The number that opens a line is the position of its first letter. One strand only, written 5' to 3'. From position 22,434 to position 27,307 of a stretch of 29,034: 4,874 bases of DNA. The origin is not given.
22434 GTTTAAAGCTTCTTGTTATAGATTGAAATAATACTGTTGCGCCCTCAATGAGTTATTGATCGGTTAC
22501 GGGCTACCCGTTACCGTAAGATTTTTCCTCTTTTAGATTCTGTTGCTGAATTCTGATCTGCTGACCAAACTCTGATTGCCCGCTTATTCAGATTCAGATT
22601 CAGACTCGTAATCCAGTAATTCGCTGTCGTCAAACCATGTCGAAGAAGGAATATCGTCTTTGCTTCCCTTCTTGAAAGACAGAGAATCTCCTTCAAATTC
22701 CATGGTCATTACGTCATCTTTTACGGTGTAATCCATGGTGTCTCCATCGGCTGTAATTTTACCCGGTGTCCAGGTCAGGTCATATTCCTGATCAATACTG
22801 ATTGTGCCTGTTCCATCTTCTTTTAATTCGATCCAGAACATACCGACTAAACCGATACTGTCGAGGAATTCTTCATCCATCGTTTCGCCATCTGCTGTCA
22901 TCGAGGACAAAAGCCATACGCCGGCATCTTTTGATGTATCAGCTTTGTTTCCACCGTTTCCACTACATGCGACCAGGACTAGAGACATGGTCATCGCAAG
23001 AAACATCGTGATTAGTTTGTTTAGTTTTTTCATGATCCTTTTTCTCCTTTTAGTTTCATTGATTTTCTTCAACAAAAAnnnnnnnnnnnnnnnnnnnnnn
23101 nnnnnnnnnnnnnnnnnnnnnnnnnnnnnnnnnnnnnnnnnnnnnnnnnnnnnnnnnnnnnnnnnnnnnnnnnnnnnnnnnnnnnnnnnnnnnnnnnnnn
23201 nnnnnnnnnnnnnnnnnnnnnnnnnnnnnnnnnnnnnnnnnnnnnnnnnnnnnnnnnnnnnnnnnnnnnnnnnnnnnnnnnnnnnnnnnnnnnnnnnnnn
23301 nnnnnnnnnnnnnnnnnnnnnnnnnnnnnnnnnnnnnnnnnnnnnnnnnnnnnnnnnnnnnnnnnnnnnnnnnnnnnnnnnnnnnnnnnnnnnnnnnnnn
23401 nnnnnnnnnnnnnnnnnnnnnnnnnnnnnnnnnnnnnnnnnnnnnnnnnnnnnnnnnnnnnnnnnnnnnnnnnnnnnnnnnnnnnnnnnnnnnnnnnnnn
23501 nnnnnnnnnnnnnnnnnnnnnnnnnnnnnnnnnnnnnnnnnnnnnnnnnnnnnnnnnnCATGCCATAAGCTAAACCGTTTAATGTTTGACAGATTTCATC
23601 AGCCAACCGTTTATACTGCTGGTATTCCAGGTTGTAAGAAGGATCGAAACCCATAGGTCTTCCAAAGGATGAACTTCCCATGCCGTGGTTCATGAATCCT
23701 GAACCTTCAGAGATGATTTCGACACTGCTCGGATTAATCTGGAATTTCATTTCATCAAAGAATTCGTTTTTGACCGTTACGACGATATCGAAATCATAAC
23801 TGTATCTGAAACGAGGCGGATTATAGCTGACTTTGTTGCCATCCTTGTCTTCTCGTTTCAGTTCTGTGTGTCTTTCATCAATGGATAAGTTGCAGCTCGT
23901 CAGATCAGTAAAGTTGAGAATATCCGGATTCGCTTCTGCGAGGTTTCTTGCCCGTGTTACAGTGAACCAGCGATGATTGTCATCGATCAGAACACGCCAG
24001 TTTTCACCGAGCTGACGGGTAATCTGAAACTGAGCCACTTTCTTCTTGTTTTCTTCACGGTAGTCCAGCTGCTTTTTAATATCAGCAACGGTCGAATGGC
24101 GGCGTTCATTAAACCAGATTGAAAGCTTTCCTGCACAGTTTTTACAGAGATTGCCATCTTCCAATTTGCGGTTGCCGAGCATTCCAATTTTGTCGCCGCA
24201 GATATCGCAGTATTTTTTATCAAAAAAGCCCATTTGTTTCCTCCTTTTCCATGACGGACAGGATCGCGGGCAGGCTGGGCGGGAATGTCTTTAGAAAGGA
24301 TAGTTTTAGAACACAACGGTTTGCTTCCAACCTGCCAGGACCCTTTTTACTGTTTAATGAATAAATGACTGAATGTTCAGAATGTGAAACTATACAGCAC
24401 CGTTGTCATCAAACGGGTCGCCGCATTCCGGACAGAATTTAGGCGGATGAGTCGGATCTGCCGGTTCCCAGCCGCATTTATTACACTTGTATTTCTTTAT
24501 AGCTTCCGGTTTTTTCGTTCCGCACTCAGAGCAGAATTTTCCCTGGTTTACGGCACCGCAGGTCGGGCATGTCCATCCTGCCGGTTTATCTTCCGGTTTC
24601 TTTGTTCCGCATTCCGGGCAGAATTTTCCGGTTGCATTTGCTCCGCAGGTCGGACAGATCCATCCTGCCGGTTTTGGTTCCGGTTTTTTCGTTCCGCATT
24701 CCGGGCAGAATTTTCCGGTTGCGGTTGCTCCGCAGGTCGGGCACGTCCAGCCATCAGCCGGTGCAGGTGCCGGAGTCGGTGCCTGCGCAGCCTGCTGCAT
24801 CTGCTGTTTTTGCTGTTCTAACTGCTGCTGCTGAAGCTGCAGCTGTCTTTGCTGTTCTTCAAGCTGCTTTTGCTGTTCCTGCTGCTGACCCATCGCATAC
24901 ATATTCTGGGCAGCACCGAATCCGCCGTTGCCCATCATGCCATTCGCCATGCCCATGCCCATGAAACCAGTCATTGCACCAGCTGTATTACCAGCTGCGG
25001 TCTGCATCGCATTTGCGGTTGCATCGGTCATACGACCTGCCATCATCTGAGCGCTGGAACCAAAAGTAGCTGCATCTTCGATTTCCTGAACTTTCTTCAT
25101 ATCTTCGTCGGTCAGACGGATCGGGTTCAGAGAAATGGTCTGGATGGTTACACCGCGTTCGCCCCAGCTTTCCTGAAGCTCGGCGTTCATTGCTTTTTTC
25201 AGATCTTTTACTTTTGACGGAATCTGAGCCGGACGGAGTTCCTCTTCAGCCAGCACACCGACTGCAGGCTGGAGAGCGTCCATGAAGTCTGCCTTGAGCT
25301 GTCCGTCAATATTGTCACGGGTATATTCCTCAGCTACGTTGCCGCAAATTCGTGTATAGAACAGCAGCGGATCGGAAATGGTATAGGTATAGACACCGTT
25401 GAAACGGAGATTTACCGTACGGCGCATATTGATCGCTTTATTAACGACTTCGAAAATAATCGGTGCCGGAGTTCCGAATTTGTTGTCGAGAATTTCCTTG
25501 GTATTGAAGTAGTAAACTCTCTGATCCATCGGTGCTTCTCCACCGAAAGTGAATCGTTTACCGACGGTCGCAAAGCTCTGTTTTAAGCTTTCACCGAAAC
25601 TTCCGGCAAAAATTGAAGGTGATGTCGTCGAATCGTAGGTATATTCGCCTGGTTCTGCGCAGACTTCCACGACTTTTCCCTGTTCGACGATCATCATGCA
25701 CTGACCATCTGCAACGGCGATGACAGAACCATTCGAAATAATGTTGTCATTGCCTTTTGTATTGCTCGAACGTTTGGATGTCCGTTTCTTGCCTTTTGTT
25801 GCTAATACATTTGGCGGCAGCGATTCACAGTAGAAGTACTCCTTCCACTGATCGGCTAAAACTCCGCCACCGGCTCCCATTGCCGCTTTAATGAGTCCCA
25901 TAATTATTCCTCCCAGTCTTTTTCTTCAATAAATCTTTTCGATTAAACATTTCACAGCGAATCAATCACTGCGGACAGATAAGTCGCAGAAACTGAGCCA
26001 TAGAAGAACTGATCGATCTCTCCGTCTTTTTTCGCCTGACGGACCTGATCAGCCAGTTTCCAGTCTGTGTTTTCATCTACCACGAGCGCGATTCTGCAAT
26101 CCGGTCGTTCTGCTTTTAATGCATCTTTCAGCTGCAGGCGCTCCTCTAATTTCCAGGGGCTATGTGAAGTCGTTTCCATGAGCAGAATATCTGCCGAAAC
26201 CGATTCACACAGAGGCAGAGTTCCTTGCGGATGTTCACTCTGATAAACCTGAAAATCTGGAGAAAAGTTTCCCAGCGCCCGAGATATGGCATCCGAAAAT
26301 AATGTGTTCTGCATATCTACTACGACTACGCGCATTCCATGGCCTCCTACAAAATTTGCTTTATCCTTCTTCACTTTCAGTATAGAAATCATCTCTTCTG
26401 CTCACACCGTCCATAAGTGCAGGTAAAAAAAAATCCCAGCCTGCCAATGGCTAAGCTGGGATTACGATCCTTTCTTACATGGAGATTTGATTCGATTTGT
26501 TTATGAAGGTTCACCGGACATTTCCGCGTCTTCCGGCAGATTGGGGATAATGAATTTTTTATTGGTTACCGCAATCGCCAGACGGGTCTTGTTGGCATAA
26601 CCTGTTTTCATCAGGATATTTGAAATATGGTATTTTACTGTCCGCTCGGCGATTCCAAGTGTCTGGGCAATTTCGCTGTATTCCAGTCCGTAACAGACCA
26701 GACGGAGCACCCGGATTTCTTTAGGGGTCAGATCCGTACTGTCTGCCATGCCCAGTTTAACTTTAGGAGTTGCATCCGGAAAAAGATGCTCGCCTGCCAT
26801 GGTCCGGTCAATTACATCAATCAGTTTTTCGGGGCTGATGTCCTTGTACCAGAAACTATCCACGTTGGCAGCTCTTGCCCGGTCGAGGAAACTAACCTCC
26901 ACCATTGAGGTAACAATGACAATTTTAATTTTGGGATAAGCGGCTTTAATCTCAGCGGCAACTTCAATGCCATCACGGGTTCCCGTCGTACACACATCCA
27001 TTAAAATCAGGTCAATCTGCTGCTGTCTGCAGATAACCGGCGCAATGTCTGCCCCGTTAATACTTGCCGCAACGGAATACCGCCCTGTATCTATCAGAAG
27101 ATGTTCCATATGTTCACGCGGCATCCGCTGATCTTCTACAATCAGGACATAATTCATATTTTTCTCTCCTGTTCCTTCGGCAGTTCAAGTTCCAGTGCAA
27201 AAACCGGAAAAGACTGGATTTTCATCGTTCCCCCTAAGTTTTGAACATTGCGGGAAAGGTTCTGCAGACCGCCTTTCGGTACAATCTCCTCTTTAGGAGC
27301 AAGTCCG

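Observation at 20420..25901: Five-gene membrane-associated cluster (SPFH-4xZnR / ZnR-repeat-ZnR / lipoprotein / 2xZnR-TM / TPM) resembling the PspA partners YdjGHI, without PspA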

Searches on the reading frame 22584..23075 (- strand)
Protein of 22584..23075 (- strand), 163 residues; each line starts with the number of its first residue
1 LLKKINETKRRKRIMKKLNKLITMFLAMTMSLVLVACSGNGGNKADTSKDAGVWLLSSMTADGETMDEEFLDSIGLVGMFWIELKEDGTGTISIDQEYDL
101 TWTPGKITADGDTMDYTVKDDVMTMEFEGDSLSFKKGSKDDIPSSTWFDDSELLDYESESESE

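Call 3: search_protein_families(library=pfam, proteins=[window:22584-23075:-], max_evalue=0.01)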
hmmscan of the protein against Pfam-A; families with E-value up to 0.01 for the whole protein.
window:22584-23075:- (163 aa): 0 families

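Call 4: search_protein_families(library=ncbifam, proteins=[window:22584-23075:-], max_evalue=0.01)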
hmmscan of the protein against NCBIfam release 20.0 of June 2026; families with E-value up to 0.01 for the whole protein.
window:22584-23075:- (163 aa): 1 family
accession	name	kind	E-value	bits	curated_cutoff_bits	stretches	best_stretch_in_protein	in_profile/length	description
TIGR03067.1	Planc_TIGR03067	domain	1.2e-05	25.4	40.15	0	101-149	10-57/107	TIGR03067 domain-containing protein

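Call 6: search_protein_families(library=padloc, proteins=[window:22584-23075:-], max_evalue=0.01)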
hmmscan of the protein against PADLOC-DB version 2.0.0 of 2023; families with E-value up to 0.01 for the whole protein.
window:22584-23075:- (163 aa): 0 families

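Call 90: search_protein_families(library=pfam, proteins=[window:22584-23033:-], max_evalue=5)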
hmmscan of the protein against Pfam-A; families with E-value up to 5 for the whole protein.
window:22584-23033:- (149 aa): 2 families
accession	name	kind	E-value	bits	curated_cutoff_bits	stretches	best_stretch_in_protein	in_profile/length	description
PF18000.7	Top6b_C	-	0.011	16.3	28.6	1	71-107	59-95/111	Type 2 DNA topoisomerase 6 subunit B C-terminal domain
PF17963.7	Big_9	-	0.035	15.4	23.6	1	73-107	43-77/89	Bacterial Ig domain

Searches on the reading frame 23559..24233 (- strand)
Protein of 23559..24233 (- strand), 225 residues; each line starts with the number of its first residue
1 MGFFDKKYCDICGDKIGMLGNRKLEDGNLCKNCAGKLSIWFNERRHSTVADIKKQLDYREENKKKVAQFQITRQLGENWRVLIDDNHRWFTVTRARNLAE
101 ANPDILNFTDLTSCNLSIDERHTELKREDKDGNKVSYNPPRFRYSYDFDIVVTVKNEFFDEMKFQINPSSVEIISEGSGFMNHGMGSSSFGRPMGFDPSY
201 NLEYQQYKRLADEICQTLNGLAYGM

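Call 60: find_homologous_proteins(query=window:23559-24233:-, max_evalue=0.00001)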
Query seq(225 aa) (225 aa): 3590 proteins with E <= 0.00001 among 3654 candidates; the best 120 are listed.
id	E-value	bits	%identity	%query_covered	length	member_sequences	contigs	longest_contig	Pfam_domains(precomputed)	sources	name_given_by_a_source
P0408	2.3e-152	523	100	100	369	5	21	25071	PF14471.12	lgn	-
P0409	5.0e-97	342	64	98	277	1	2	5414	PF14471.12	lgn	-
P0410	5.7e-96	338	61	100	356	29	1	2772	PF14471.12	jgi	-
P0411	8.8e-95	334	64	98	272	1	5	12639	PF14471.12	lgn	-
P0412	4.5e-94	332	62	100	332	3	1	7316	PF14471.12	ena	-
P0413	8.3e-94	331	62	100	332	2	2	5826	PF14471.12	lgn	-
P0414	1.5e-93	331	62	100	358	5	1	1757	PF14471.12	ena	-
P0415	2.5e-93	330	61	100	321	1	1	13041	PF14471.12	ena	-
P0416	3.7e-93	329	64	98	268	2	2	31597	PF14471.12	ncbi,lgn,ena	-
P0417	4.7e-93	329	61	100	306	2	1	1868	PF14471.12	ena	-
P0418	4.0e-92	326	61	99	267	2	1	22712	PF14471.12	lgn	-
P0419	5.6e-92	325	64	97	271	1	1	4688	PF14471.12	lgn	-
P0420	6.8e-92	325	64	100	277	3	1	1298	PF14471.12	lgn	-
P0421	7.3e-92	325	62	98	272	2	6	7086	PF14471.12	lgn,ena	-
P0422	2.6e-91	323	63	98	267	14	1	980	PF14471.12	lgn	-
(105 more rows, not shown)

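Call 63: search_solved_structures(query=A2, max_evalue=1)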
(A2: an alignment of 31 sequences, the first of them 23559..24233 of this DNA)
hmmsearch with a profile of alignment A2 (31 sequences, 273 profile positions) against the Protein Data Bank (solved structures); distinct sequences matched with E-value up to 1: 4.
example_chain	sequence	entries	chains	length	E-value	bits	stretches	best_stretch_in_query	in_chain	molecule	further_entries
5kl1_B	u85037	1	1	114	0.11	15.3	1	194-268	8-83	Protein nanos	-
5kl8_B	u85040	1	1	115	0.11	15.3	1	194-268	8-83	Protein nanos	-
7mnr_B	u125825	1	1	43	0.84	12.4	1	245-272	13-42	E3 SUMO-protein ligase RanBP2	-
7e62_C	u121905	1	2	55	0.93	12.3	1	231-272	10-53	TGF-beta-activated kinase 1 and MAP3K7-binding protein 2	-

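Call 67: predict_structure(alignment_id=A2)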
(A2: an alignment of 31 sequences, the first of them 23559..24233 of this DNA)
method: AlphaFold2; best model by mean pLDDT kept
length: 225 residues; sequences in the alignment: 31
mean_pLDDT: 86.9   pTM: 0.79
mean pLDDT of the five models: 86.9, 86.7, 86.2, 85.9, 85.3
residues with pLDDT >= 90: 159; 70-90: 35; 50-70: 11; < 50: 20
segments of 3 or more residues with pLDDT < 50: 178-194
pLDDT, mean of each block of 10 residues (from residue 1): 69 81 86 92 83 95 97 95 98 95 97 96 92 90 94 95 95 70 39 65 95 97 76
secondary structure, 60 per line:
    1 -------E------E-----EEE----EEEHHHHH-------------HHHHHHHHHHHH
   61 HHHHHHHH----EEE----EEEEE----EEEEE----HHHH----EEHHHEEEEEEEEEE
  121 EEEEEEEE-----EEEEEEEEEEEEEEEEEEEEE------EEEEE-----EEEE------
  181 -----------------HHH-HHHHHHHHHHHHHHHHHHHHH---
elements in order: E21-23 E28-30 H31-35 H49-68 E73-75 E80-84 E89-93 H98-101 E111-128 E134-154 E161-165 E171-174 H202-222

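Call 70: fold_search(model_id=the predicted structure, library=pdb)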
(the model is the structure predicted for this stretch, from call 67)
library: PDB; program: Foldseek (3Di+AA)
matches with E <= 10: 588; with E <= 0.001: 0
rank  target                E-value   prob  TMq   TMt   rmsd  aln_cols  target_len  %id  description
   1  9r2r_A                3.4e-02  0.21  0.16  0.23  16.6       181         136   12  De novo designed M7 protein fold (released 2025-05-14)
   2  9ec0_D                4.8e-02  0.12  0.16  0.15  19.9       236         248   10  Structure of the CARMIL dimer bound to Capping Protein (released 2026-01-21)
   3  9c4k_B                6.1e-02  0.18  0.15  0.04  15.1       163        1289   14  Yersinia entomophaga holotoxin complex in prepore conformation (released 2025-12-31)
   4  5iv8_D                6.4e-02  0.30  0.17  0.23  10.7       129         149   12  The LPS Transporter LptDE from Klebsiella pneumoniae, core complex (released 2016-05-18)
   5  5iv9_B                6.4e-02  0.30  0.17  0.23  10.7       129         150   12  The LPS Transporter LptDE from Klebsiella pneumoniae, full-length (released 2016-05-18)
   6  2r76_A                6.8e-02  0.57  0.16  0.25  10.2       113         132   10  Crystal structure of the rare lipoprotein B (SO_1173) from Shewanella oneidensis, Northeast Structural Genomics Consor (released 2007-09-25)
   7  1fx3_C                7.7e-02  0.10  0.14  0.19  12.0       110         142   14  CRYSTAL STRUCTURE OF H. INFLUENZAE SECB (released 2000-12-06)
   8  5iv8_B                9.2e-02  0.30  0.14  0.20   9.3       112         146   11  The LPS Transporter LptDE from Klebsiella pneumoniae, core complex (released 2016-05-18)
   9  6f1t_L                1.0e-01  0.12  0.16  0.14  19.6       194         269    9  Cryo-EM structure of two dynein tail domains bound to dynactin and BICDR1 (released 2018-01-17)
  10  7t5q_J                1.2e-01  0.08  0.15  0.12  20.2       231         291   10  Cryo-EM Structure of a Transition State of Arp2/3 Complex Activation (released 2023-06-14)
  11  7ccc_D                1.4e-01  0.09  0.15  0.14  21.0       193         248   10  The structure of the actin filament uncapping complex mediated by twinfilin (released 2021-02-03)
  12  3lk3_B                1.4e-01  0.09  0.16  0.15  20.1       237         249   10  Crystal structure of CapZ bound to the CPI and CSI uncapping motifs from CARMIL (released 2010-04-07)
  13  1fx3_B                1.5e-01  0.08  0.14  0.19  12.0       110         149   14  CRYSTAL STRUCTURE OF H. INFLUENZAE SECB (released 2000-12-06)
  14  9i9z_B                1.6e-01  0.30  0.17  0.23   9.2       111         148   11  LpDE from Escherichia coli (released 2025-12-10)
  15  4n4r_B                1.6e-01  0.21  0.15  0.20   9.6       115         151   11  Structure basis of lipopolysaccharide biogenesis (released 2014-06-25)
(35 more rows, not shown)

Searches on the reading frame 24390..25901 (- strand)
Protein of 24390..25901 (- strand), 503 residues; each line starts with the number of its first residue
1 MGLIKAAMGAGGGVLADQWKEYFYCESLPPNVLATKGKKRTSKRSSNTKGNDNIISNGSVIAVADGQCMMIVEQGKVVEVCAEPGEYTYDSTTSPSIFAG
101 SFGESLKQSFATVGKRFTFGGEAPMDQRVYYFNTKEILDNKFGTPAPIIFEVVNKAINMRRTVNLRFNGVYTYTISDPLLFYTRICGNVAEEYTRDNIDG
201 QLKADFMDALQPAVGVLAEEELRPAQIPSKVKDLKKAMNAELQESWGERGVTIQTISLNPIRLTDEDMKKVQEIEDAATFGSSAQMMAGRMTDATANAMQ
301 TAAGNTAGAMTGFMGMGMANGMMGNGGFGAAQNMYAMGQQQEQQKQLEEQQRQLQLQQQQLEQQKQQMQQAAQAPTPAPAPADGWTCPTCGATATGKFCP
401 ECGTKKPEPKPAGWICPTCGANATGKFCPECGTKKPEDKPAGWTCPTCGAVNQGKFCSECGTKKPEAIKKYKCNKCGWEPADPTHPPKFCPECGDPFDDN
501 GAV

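Call 3: search_protein_families(library=pfam, proteins=[window:24390-25901:-], max_evalue=0.01)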
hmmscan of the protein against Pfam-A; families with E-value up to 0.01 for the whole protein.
window:24390-25901:- (503 aa): 6 families
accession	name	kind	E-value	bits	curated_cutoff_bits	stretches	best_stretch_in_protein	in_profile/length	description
PF13421.11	Band_7_1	-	7.4e-18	65.4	24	1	52-272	8-204/211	SPFH domain-Band 7 family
PF12773.13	DZR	-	3.6e-09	37.1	27.3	2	416-461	1-45/45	Double zinc ribbon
PF01145.31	Band_7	-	4.8e-06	27.2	23.6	1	74-267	14-151/176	SPFH domain / Band 7 family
PF07282.18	Cas12f1-like_TNB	-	4.1e-05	24.1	26.3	0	424-451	27-49/60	Cas12f1-like, TNB domain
PF13248.11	Zn_ribbon_3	-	5.1e-05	23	27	0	416-434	5-25/26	zinc-ribbon domain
PF18912.6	DZR_2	-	0.00034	20.8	27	0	444-493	9-55/56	Double zinc ribbon domain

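Call 4: search_protein_families(library=ncbifam, proteins=[window:24390-25901:-], max_evalue=0.01)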
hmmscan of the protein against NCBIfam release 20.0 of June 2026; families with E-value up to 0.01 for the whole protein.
window:24390-25901:- (503 aa): 2 families
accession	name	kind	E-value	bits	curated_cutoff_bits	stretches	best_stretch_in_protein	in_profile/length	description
NF033497.1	rubre_like_arch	subfamily_domain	0.00047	19.8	32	0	428-450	3-24/34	rubrerythrin-like domain-containing protein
NF011302.0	PRK14714.1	equivalog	0.004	14.7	1791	0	368-435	664-732/1350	DNA-directed DNA polymerase II large subunit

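Call 6: search_protein_families(library=padloc, proteins=[window:24390-25901:-], max_evalue=0.01)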
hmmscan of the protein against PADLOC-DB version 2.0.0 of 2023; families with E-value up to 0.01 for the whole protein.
window:24390-25901:- (503 aa): 3 families
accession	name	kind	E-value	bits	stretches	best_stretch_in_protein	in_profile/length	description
PDLC03841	LeoBC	-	0.0057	13.8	1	228-364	395-542/601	-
PDLC03860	LmuB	-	0.0087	12.6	1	342-395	250-301/565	-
PDLC01691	Cas12f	-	0.0099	13.8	0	424-450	287-313/332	CAS-V-F; effector__SPE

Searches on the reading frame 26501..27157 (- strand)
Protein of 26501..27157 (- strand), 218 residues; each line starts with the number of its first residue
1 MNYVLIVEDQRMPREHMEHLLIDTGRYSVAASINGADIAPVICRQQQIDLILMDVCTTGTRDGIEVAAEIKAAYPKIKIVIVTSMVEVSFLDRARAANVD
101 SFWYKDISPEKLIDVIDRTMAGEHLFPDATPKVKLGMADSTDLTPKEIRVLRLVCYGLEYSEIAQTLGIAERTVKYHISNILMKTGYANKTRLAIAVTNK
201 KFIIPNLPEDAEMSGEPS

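Call 3: search_protein_families(library=pfam, proteins=[window:26501-27157:-], max_evalue=0.01)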
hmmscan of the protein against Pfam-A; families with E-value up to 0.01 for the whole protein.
window:26501-27157:- (218 aa): 6 families
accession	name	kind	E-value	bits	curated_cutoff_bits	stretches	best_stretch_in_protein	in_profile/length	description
PF00072.30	Response_reg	-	1.1e-15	58.2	30.2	1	4-116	1-110/111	Response regulator receiver domain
PF00196.25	GerE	-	2.7e-14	53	23.5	1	143-195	3-55/57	Bacterial regulatory proteins, luxR family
PF08281.18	Sigma70_r4_2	-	3.3e-07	30.3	25.7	1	143-182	11-51/54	Sigma-70, region 4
PF04545.22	Sigma70_r4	-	0.00022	21.1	24.1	1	143-184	5-47/50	Sigma-70, region 4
PF04967.18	HTH_10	-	0.0019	18.4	23.1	0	160-184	26-50/53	HTH DNA binding domain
PF13384.12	HTH_23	-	0.0038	17.5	24.6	1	148-175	8-35/50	Homeodomain-like domain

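Call 4: search_protein_families(library=ncbifam, proteins=[window:26501-27157:-], max_evalue=0.01)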
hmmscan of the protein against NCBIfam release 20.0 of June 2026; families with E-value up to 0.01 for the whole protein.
window:26501-27157:- (218 aa): 62 families (the best 25 are shown)
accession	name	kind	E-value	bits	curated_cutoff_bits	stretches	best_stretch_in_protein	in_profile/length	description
NF047785.1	respo_reg_MadR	equivalog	7.4e-19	67.9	300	1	4-193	3-199/209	MadR family response regulator transcription factor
NF007935.0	PRK10651.1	equivalog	2.6e-18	66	250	1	4-200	9-213/216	two-component system response regulator NarL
NF041830.1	RR_TF_ErdR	exception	2.8e-17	63.1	390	1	27-196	31-204/213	response regulator transcription factor ErdR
NF011896.0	PRK15369.1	equivalog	2.1e-16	60.2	242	1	4-193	6-200/211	two component system response regulator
NF007708.0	PRK10403.1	equivalog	3.1e-16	59.5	343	1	4-187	9-198/215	nitrate/nitrite response regulator protein NarP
NF052445.1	RespRegMctR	equivalog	1.8e-15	56.9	300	1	4-193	4-195/205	two-component system response regulator MctR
NF007403.0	PRK09935.1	equivalog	2e-15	57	271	1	4-189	6-196/210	fimbria biosynthesis transcriptional regulator FimZ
NF007018.1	PRK09483.1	equivalog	3.3e-12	46.5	280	1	3-195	3-204/217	UvrY/SirA/GacA family response regulator transcription factor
NF007505.1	PRK10100.1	equivalog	4.3e-12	46.1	250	1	46-199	40-200/204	biofilm master transcriptional regulator CsgD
NF052366.1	photon_PedR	equivalog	6.6e-12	45.4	120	1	143-193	3-53/74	photosynthetic electron transport-dependent transcriptional regulator PedR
NF007685.0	PRK10360.1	equivalog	2e-11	44.1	258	1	49-195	49-190/196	response regulator transcription factor UhpA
NF006900.1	PRK09390.1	equivalog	1.2e-10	41.3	255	1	3-189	6-189/203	response regulator FixJ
NF052313.1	T9SS_RR_PorX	equivalog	1.8e-10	40.2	300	1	18-130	16-126/513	T9SS response regulator signal transducer PorX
NF046022.1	RespRegCpdRBruc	equivalog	9.7e-10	38.5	180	1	1-120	1-117/120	cell cycle two-component system response regulator CpdR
NF041367.1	CheY_Halo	equivalog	2.7e-09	37.4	200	1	4-117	1-111/114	chemotaxis protein CheY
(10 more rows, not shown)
